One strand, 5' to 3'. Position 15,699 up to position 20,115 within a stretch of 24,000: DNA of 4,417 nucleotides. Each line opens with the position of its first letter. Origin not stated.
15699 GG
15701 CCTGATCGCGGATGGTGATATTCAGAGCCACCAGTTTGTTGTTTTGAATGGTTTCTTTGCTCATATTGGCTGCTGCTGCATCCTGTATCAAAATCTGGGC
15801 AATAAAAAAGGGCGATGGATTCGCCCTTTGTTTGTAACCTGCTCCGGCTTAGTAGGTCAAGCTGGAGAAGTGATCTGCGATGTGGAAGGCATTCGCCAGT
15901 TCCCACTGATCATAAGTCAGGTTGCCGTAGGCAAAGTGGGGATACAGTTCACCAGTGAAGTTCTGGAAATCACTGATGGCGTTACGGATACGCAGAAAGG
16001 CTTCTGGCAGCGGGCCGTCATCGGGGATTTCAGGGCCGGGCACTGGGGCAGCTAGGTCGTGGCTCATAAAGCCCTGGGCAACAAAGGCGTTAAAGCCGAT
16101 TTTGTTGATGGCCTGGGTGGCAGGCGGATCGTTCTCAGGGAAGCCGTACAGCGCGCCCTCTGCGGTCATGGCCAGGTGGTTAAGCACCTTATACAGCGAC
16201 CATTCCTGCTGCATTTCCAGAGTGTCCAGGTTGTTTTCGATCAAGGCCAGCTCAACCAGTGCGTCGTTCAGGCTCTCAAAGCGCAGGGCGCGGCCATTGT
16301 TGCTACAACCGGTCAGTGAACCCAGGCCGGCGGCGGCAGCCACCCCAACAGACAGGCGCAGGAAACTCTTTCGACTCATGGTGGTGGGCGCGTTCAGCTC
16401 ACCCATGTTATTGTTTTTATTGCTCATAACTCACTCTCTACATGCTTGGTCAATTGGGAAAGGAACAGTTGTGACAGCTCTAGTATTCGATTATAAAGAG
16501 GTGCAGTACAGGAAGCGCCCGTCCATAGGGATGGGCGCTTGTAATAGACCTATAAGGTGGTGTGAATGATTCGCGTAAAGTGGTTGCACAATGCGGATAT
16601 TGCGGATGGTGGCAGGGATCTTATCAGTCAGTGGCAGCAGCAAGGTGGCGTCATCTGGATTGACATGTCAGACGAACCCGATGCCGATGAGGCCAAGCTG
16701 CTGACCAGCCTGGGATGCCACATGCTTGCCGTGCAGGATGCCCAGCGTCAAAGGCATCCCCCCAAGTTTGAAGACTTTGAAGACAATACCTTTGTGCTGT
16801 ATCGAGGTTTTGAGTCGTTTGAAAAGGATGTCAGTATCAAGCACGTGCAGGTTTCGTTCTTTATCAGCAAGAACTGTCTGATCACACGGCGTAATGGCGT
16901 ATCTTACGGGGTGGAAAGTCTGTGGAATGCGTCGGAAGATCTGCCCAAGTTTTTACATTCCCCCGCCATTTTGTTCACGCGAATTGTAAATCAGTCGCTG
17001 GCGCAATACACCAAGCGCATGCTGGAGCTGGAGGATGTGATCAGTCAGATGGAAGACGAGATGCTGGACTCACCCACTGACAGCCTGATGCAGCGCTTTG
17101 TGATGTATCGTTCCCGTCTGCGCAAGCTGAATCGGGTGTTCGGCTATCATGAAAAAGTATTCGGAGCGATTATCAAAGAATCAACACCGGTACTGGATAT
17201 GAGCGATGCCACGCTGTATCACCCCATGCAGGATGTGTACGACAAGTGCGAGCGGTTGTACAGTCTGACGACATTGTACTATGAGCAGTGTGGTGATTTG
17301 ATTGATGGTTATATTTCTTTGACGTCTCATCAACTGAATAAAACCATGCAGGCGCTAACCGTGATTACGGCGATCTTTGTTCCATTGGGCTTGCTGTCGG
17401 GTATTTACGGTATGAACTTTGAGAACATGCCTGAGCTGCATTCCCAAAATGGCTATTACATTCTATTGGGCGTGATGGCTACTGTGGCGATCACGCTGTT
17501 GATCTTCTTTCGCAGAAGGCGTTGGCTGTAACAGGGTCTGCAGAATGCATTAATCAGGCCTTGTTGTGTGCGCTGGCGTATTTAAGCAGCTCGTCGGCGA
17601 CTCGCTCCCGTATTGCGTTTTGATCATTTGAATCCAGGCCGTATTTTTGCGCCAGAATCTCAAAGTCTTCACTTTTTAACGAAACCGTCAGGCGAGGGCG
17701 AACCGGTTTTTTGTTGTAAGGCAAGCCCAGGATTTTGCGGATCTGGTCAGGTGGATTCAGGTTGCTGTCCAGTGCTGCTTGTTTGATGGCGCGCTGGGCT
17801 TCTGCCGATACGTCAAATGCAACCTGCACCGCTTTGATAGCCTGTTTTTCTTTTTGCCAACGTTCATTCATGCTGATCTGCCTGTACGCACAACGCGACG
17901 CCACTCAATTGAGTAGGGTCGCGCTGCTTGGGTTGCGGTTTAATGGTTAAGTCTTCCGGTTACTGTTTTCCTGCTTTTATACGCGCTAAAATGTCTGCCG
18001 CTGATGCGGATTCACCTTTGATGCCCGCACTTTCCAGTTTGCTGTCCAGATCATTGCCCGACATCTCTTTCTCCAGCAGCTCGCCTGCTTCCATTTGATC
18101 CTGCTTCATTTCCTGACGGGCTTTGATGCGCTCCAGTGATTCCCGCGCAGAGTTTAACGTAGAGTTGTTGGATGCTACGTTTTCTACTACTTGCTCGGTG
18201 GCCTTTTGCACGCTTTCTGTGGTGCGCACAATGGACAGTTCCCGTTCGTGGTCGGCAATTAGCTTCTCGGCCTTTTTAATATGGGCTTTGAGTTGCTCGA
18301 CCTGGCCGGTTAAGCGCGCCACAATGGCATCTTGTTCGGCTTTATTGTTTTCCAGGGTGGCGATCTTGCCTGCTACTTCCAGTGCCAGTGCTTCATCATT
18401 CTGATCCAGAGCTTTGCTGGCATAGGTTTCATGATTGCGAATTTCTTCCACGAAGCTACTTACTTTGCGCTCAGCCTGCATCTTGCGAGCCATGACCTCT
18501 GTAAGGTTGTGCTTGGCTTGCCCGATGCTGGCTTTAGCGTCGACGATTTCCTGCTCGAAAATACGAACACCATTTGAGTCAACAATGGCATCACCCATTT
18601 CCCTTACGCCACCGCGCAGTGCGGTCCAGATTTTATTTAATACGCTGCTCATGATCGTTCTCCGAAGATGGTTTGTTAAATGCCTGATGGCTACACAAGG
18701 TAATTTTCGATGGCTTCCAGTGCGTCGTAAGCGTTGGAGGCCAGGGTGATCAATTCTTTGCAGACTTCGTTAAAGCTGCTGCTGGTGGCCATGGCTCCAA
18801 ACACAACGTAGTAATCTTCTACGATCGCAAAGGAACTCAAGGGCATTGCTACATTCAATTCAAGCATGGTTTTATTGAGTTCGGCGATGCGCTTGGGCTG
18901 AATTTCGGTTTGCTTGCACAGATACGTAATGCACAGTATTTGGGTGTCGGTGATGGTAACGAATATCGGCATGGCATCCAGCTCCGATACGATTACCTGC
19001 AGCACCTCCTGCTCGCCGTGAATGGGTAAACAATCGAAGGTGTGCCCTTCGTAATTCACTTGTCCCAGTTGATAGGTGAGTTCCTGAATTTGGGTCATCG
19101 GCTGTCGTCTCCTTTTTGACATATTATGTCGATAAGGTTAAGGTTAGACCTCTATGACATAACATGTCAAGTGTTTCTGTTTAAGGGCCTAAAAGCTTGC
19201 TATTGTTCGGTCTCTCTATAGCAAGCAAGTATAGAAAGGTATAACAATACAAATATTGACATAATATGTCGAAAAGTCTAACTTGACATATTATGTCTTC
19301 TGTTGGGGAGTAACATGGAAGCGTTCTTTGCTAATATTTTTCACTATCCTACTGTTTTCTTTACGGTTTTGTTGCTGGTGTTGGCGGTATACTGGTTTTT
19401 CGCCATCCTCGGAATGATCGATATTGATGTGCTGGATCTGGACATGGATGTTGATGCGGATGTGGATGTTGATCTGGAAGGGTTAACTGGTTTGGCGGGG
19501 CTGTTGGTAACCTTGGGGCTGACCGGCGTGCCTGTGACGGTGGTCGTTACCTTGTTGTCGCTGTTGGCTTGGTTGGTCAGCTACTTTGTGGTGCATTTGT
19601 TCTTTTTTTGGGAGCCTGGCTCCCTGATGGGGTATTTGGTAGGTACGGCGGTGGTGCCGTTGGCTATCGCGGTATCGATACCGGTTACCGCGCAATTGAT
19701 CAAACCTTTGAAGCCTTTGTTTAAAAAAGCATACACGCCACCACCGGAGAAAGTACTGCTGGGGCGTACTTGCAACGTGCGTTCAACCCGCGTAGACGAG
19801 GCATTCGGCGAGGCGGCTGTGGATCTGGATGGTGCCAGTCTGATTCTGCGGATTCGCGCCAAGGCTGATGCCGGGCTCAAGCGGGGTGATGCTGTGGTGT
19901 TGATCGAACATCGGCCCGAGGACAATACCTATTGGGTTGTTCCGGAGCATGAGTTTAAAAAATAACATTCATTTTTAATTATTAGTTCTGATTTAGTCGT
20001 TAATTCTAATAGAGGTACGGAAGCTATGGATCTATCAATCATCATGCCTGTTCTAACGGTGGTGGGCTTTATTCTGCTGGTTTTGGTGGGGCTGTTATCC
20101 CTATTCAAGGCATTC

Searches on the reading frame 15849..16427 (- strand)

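Call 45: search_protein_families(library=pfam, proteins=[window:15849-16427:-], max_evalue=0.001)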
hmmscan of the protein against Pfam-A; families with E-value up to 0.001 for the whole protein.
window:15849-16427:- (192 aa): 1 family
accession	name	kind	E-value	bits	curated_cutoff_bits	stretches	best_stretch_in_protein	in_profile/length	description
PF07606.16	DUF1569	-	1.3e-29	103.7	21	1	44-191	3-150/152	Protein of unknown function (DUF1569)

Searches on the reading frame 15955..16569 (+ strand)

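Call 4: search_protein_families(library=pfam, proteins=[window:15955-16569:+], max_evalue=0.01)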
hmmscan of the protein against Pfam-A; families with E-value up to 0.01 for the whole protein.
window:15955-16569:+ (204 aa): 0 families

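Call 17: search_protein_families(library=pfam, proteins=[window:15955-16569:+], max_evalue=10)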
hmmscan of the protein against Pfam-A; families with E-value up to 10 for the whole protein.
window:15955-16569:+ (204 aa): 1 family
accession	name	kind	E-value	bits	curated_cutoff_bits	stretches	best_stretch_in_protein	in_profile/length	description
PF18354.7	SH3_18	-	0.077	13.4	25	1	166-191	39-64/85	CarS bacterial SH3 domain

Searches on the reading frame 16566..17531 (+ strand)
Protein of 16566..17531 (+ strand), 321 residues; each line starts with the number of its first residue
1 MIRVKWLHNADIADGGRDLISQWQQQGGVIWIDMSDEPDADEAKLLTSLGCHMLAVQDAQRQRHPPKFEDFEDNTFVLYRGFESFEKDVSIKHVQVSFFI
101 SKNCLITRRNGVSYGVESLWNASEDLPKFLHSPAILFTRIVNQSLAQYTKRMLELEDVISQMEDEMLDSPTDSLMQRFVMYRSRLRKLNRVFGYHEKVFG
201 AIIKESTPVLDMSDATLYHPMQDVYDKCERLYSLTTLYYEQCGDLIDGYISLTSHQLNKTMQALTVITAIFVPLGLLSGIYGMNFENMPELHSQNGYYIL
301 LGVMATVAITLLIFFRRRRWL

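Call 4: search_protein_families(library=pfam, proteins=[window:16566-17531:+], max_evalue=0.01)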
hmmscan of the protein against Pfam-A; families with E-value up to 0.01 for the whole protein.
window:16566-17531:+ (321 aa): 1 family
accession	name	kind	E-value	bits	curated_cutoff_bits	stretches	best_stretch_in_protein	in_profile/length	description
PF01544.23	CorA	-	9.7e-61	206.1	27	1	28-317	3-292/292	CorA-like Mg2+ transporter protein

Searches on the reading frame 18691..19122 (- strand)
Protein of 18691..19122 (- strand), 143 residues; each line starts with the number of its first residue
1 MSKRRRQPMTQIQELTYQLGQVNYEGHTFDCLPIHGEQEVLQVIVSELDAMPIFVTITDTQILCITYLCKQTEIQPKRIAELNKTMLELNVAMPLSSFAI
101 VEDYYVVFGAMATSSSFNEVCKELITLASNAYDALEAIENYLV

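Call 4: search_protein_families(library=pfam, proteins=[window:18691-19122:-], max_evalue=0.01)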
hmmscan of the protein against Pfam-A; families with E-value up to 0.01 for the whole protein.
window:18691-19122:- (143 aa): 1 family
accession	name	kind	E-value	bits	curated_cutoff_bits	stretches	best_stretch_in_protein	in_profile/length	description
PF09938.14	DUF2170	-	1e-37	129.4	27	1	11-142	3-137/137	Uncharacterized protein conserved in bacteria (DUF2170)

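Call 5: search_protein_families(library=ncbifam, proteins=[window:18691-19122:-], max_evalue=0.01)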
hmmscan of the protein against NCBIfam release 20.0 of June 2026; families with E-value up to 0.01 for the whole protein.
window:18691-19122:- (143 aa): 1 family
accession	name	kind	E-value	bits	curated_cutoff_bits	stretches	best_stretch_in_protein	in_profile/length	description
NF050185.1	BflmRegBacAPseudo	equivalog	7.3e-15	54.9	300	1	34-142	91-202/206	biofilm formation regulator BacA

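Call 14: search_protein_families(library=padloc, proteins=[window:18691-19122:-], max_evalue=0.01)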
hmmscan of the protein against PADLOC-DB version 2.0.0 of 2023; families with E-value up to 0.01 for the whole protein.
window:18691-19122:- (143 aa): 0 families

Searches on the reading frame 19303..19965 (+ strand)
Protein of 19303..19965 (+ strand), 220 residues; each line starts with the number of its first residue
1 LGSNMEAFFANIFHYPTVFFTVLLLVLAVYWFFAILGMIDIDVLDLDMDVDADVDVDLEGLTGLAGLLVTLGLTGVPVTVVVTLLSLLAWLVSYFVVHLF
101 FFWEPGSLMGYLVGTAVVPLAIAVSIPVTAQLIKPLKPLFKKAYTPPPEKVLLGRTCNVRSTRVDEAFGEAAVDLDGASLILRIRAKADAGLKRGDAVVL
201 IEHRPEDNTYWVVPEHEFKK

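Call 4: search_protein_families(library=pfam, proteins=[window:19303-19965:+], max_evalue=0.01)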
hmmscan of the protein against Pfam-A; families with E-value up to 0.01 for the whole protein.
window:19303-19965:+ (220 aa): 0 families

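Call 5: search_protein_families(library=ncbifam, proteins=[window:19303-19965:+], max_evalue=0.01)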
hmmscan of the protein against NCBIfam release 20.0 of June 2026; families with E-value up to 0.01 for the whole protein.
window:19303-19965:+ (220 aa): 0 families

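Call 14: search_protein_families(library=padloc, proteins=[window:19303-19965:+], max_evalue=0.01)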
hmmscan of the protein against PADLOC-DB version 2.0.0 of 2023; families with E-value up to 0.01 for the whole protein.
window:19303-19965:+ (220 aa): 0 families

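Call 17: search_protein_families(library=pfam, proteins=[window:19303-19965:+], max_evalue=10)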
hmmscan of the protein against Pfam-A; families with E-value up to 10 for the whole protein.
window:19303-19965:+ (220 aa): 1 family
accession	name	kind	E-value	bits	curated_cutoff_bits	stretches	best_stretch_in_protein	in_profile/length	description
PF05354.17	Phage_attach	-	0.04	15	26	1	160-213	38-84/99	Phage Head-Tail Attachment protein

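Call 60: search_solved_structures(query=A5, max_evalue=1)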
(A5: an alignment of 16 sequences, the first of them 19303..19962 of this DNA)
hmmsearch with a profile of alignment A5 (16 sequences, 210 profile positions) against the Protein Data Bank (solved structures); distinct sequences matched with E-value up to 1: 0.
